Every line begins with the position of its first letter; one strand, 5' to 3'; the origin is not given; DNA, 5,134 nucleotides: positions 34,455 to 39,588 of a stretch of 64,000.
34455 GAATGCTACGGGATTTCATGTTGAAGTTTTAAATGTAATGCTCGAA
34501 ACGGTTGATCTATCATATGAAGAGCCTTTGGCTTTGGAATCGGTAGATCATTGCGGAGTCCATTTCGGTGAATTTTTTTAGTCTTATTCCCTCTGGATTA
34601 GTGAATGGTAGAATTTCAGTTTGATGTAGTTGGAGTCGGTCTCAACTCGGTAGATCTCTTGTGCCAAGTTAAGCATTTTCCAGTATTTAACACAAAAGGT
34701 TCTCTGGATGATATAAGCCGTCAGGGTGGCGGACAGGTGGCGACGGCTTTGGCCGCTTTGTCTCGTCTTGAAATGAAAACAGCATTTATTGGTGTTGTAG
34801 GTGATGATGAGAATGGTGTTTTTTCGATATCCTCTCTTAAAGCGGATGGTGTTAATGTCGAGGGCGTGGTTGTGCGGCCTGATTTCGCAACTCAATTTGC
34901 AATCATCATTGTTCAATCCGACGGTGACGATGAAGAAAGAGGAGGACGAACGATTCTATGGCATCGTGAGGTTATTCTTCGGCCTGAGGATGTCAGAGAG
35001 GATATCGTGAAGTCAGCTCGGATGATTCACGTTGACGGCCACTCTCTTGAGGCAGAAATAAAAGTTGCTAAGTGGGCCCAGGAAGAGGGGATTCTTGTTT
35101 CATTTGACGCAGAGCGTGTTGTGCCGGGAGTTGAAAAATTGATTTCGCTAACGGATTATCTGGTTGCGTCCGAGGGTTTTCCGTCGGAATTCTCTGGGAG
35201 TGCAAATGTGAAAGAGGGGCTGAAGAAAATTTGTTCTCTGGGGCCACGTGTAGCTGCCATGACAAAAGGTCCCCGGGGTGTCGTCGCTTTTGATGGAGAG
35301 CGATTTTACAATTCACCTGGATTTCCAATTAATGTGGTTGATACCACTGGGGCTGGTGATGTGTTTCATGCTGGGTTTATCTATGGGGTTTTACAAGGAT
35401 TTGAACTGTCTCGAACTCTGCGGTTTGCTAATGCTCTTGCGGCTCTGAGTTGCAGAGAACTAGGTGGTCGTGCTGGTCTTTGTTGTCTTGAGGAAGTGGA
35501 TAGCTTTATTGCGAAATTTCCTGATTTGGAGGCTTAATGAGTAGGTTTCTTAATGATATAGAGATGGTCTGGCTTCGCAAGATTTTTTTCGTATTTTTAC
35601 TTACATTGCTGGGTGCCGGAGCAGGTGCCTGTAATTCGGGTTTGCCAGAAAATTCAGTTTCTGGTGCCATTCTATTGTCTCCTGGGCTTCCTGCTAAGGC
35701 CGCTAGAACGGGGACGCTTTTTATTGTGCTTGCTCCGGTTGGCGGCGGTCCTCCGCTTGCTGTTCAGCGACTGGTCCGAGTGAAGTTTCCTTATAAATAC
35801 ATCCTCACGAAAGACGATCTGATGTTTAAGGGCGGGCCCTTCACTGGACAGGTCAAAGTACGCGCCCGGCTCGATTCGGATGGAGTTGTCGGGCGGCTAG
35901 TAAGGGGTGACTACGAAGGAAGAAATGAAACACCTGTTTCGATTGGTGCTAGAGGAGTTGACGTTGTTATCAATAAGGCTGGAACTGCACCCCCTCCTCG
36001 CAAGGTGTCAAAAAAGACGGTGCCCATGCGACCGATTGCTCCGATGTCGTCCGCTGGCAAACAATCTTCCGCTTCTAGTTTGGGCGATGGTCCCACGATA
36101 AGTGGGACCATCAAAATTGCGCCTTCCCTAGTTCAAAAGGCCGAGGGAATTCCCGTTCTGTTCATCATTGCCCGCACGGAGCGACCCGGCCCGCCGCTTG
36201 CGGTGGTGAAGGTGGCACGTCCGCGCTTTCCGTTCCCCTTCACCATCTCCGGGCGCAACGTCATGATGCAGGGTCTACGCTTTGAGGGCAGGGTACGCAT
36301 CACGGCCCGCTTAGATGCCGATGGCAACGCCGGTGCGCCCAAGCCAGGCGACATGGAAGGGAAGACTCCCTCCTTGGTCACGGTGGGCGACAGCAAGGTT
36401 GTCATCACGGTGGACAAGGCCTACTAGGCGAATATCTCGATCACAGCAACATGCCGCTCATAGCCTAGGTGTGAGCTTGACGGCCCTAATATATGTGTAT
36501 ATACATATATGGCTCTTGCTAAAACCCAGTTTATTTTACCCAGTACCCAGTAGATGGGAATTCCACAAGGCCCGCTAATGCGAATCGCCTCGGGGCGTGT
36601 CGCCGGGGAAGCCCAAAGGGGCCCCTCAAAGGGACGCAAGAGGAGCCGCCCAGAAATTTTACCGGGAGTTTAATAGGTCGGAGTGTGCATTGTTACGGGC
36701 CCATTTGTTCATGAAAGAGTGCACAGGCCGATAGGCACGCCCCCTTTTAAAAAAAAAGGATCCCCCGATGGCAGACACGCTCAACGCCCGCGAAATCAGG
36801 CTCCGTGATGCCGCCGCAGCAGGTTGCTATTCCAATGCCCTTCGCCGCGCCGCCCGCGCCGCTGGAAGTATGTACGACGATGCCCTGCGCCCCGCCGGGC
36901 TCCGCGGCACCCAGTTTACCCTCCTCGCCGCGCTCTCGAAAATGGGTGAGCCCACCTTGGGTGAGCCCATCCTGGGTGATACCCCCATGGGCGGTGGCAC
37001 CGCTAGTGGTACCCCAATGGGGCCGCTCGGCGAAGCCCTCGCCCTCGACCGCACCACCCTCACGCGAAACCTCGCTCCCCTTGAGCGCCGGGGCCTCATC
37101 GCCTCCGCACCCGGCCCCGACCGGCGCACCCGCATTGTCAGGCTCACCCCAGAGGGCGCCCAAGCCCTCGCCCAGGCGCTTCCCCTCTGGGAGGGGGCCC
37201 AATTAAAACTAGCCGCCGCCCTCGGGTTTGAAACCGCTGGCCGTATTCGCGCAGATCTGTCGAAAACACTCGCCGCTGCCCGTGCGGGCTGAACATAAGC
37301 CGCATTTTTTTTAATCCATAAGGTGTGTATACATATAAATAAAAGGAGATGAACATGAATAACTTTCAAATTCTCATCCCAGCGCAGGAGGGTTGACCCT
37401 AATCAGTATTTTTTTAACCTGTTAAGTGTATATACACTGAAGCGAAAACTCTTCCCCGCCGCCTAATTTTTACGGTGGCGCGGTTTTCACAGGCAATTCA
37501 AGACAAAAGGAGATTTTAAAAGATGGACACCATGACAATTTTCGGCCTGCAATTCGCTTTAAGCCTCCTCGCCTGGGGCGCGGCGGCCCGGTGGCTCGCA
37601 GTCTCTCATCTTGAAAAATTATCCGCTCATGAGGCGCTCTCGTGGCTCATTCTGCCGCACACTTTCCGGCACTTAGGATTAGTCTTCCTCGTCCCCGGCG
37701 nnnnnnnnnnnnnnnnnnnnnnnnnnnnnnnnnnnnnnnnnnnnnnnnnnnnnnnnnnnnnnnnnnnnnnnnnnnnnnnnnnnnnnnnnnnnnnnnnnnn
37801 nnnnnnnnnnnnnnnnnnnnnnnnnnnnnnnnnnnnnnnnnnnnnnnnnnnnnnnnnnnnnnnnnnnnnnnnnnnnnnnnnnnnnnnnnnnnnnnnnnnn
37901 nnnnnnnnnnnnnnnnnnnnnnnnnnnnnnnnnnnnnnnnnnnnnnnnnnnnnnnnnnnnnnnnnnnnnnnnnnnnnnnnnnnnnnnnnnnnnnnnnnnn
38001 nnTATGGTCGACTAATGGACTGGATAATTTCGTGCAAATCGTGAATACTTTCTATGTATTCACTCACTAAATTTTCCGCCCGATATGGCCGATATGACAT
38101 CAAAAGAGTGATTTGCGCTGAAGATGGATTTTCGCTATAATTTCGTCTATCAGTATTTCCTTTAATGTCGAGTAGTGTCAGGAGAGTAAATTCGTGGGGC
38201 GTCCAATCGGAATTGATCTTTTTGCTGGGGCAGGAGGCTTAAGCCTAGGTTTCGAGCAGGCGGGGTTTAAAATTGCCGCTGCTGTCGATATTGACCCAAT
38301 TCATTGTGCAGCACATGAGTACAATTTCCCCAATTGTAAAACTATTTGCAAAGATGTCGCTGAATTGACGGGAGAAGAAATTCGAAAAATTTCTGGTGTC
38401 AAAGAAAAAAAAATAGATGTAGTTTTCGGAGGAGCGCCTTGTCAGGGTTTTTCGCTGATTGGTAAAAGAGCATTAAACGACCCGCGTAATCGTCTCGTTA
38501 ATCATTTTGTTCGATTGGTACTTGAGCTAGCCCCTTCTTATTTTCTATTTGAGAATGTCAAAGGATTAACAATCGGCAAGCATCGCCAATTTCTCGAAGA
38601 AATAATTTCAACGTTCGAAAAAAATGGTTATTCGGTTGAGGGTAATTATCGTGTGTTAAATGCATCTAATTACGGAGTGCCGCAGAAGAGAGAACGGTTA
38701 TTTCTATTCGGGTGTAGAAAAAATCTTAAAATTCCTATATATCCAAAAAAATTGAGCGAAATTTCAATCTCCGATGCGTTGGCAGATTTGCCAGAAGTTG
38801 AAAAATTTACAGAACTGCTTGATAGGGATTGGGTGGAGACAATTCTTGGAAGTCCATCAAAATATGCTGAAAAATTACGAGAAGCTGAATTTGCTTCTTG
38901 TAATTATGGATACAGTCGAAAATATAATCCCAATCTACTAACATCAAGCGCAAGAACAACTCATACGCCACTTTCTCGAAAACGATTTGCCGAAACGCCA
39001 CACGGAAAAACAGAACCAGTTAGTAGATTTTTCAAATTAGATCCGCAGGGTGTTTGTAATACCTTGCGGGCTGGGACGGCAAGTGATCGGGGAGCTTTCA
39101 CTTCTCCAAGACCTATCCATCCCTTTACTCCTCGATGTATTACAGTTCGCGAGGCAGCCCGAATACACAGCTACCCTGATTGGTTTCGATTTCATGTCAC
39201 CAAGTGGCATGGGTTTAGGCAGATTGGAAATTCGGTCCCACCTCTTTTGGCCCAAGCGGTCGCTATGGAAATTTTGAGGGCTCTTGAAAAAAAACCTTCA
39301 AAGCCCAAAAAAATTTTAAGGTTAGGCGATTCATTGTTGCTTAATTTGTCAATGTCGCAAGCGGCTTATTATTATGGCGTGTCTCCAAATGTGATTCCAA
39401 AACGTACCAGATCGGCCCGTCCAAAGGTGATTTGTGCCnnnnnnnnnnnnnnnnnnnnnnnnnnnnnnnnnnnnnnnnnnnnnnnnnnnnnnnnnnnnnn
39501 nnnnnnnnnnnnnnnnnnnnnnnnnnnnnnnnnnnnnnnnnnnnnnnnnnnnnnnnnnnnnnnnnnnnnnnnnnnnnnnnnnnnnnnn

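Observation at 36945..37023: In-frame 15-nt tandem repeats insert five pentapeptides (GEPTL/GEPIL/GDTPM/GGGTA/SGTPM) into a MarR regulator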

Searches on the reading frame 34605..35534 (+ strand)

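Call 29: search_protein_families(library=pfam, proteins=[window:34605-35534:+], max_evalue=0.001)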
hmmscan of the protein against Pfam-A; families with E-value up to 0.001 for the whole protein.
window:34605-35534:+ (310 aa): 1 family
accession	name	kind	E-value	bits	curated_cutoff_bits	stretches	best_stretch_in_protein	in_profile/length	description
PF00294.29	PfkB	-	5e-40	138.1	25.8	1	9-290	5-297/302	pfkB family carbohydrate kinase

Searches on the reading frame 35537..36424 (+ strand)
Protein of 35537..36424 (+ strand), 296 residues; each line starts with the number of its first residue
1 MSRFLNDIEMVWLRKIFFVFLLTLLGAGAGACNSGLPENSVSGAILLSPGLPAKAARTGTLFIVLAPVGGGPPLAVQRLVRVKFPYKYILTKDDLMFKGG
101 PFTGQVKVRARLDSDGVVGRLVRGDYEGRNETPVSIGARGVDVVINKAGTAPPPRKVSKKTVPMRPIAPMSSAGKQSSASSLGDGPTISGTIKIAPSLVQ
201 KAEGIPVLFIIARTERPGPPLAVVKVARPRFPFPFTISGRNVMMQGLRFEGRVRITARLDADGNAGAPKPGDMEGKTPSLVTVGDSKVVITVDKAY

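Call 29: search_protein_families(library=pfam, proteins=[window:35537-36424:+], max_evalue=0.001)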
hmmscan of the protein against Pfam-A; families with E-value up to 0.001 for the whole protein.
window:35537-36424:+ (296 aa): 1 family
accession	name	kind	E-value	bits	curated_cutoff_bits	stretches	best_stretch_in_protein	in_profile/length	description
PF23892.1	Ig_CycH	-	5e-24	84.6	27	2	189-293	2-108/108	Cytochrome c-type biogenesis protein H Ig-like domain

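Call 63: search_protein_families(library=ncbifam, proteins=[window:35537-36424:+], max_evalue=0.01)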
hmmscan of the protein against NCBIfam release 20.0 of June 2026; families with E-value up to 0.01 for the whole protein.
window:35537-36424:+ (296 aa): 0 families

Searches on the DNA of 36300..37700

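Call 34: search_rna_families(source=window, start=36300, end=37700, threshold=evalue, max_evalue=1)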
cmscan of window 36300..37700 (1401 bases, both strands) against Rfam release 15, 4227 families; matches with E-value up to 1: 0.
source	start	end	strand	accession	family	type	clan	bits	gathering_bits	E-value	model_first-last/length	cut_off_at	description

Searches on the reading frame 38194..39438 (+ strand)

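Call 29: search_protein_families(library=pfam, proteins=[window:38194-39438:+], max_evalue=0.001)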
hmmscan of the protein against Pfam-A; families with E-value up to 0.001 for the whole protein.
window:38194-39438:+ (415 aa): 2 families
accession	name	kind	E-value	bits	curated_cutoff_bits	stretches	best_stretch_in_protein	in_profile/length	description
PF00145.23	DNA_methylase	-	2.8e-71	241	22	1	7-361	4-323/324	C-5 cytosine-specific DNA methylase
PF09445.16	Methyltransf_15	-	3e-06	27.3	22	1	7-92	5-90/165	RNA cap guanine-N2 methyltransferase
